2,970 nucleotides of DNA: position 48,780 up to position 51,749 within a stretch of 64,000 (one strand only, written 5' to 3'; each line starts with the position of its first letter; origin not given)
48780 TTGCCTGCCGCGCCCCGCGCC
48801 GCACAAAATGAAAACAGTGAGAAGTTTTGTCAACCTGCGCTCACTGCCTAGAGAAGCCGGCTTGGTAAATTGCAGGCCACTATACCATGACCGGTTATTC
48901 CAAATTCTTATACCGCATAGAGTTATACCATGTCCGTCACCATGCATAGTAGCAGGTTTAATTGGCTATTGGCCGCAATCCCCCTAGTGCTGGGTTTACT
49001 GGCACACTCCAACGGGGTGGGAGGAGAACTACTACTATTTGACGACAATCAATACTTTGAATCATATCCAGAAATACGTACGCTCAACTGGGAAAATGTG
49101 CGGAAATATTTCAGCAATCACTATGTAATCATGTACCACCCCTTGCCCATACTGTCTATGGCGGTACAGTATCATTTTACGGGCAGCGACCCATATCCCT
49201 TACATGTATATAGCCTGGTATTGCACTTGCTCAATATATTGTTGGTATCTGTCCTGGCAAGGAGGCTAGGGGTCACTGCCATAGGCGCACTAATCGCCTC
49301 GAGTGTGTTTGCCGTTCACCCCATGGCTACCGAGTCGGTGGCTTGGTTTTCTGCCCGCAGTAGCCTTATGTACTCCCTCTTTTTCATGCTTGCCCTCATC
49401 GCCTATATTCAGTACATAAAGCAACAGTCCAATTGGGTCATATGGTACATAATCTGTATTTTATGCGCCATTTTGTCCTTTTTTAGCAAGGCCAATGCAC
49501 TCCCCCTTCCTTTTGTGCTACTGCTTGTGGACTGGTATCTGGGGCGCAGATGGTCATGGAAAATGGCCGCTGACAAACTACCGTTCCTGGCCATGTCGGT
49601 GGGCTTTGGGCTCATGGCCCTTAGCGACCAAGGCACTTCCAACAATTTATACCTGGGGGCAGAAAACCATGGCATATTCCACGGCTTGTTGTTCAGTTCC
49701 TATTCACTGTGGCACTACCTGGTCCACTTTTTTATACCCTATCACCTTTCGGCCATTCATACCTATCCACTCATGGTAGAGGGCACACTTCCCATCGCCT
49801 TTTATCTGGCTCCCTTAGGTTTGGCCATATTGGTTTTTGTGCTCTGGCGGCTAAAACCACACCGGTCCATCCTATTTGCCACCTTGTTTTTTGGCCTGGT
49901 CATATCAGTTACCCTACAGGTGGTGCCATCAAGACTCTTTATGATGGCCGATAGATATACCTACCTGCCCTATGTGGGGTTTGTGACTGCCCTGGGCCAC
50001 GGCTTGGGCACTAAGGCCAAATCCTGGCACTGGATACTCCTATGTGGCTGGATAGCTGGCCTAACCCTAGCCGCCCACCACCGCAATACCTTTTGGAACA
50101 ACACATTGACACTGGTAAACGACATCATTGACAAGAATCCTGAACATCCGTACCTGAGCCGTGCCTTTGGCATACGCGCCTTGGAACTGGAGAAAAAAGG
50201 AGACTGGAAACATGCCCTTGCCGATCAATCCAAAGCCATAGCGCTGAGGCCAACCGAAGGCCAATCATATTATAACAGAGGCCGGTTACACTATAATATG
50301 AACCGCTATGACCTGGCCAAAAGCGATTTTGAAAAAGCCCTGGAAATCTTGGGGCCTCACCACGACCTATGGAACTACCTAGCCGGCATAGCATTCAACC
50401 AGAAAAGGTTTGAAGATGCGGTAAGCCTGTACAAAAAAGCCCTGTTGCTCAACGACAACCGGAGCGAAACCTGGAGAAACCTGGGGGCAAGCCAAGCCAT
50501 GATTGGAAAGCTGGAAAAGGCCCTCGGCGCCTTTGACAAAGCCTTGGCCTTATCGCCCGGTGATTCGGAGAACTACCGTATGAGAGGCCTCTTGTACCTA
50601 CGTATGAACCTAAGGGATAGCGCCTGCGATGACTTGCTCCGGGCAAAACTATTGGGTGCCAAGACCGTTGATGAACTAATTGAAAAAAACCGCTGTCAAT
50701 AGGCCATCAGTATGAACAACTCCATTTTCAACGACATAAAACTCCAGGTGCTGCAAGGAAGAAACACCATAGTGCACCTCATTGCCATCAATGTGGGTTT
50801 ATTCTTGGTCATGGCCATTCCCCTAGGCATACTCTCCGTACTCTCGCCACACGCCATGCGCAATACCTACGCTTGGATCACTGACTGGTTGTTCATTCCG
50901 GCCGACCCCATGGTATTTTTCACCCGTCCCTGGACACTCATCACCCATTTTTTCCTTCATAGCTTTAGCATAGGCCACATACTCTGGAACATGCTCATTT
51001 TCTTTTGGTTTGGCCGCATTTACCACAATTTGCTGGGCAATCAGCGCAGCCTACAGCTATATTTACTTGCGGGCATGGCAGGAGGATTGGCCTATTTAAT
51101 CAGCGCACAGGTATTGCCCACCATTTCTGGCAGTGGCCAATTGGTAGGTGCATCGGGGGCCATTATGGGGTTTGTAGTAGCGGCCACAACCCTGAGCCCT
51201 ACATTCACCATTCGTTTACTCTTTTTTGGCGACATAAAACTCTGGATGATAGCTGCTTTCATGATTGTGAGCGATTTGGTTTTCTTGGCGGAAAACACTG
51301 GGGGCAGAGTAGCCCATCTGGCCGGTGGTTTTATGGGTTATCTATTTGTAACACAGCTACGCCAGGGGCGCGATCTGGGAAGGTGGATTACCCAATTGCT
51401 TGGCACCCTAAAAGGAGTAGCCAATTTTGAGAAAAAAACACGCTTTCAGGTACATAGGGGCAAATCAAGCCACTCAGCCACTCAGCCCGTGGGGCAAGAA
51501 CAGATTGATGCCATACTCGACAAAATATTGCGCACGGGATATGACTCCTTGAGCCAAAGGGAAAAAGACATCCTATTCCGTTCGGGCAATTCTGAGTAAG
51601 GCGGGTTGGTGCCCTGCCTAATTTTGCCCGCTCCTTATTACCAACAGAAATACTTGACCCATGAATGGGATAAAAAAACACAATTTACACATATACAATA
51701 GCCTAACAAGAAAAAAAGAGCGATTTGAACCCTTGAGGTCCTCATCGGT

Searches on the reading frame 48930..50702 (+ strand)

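Call 16: search_protein_families(library=ncbifam, proteins=[window:48930-50702:+], max_evalue=0.01)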
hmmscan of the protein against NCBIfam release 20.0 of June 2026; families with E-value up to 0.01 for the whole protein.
window:48930-50702:+ (590 aa): 16 families
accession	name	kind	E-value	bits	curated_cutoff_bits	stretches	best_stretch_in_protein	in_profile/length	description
TIGR02917.1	PEP_TPR_lipo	equivalog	1.2e-13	49.9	312.2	1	389-572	175-355/899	XrtA/PEP-CTERM system TPR-repeat protein PrsT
NF040959.1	MamA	equivalog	7.7e-13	48.3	200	2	419-519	80-180/204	magnetosome protein MamA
TIGR00990.1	3a0801s09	subfamily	6.9e-12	44.8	757.25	1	389-540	310-461/615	mitochondrial import receptor subunit TOM70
NF033762.1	social_mot_Tgl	equivalog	1.4e-11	44.3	225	1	418-571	39-195/252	social motility TPR repeat lipoprotein Tgl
TIGR02552.1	LcrH_SycD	equivalog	4.9e-11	42.5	104.8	1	488-572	28-112/136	SycD/LcrH family type III secretion system chaperone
NF008391.2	PRK11189.1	equivalog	5.6e-11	42.5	250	2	444-542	65-163/297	lipoprotein NlpI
TIGR02521.1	type_IV_pilW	equivalog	1.6e-09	37.7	154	1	407-519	62-176/234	type IV pilus biogenesis/stability protein PilW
NF033920.0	C39_PA2778_fam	equivalog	1.3e-05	24.8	150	1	417-507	163-253/255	PA2778 family cysteine peptidase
NF053607.1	CHU_0125_OmpA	equivalog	2.6e-05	22.9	620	1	444-543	19-118/639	CHU_0125 family OmpA-like outer membrane integrity protein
NF011886.0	PRK15359.1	equivalog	4e-05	23.4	146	1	444-549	24-129/144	type III secretion system chaperone protein SscB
NF047371.1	FlcA_CTERM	equivalog_domain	0.00014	20.5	300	1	436-538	430-533/646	periplasmic flagellar collar protein FlcA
NF002725.1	PRK02603.1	equivalog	0.00019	21.5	143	0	488-556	45-116/173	photosystem I assembly protein Ycf3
NF033758.1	gliding_GltE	equivalog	0.00055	19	225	1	448-556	226-334/411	adventurous gliding motility TPR repeat lipoprotein GltE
NF047507.1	TPR_BatC_Lepto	exception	0.0031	17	175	1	435-547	17-131/214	TPR repeat-containing protein BatC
NF052415.1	T3SS_chap_SctY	equivalog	0.0036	17.8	70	0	479-565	7-96/106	type III secretion apparatus assembly chaperone SctY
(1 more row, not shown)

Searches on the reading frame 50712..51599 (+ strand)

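Call 66: search_protein_families(library=pfam, proteins=[window:50712-51599:+], max_evalue=0.001)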
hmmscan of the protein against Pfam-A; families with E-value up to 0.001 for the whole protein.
window:50712-51599:+ (295 aa): 2 families
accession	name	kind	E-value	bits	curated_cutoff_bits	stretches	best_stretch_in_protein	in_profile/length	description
PF01694.28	Rhomboid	-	3.7e-18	66.5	22.6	1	73-215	4-139/143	Rhomboid domain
PF20216.3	DUF6576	-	1.4e-07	31.9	27.3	1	262-288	15-41/47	Family of unknown function (DUF6576)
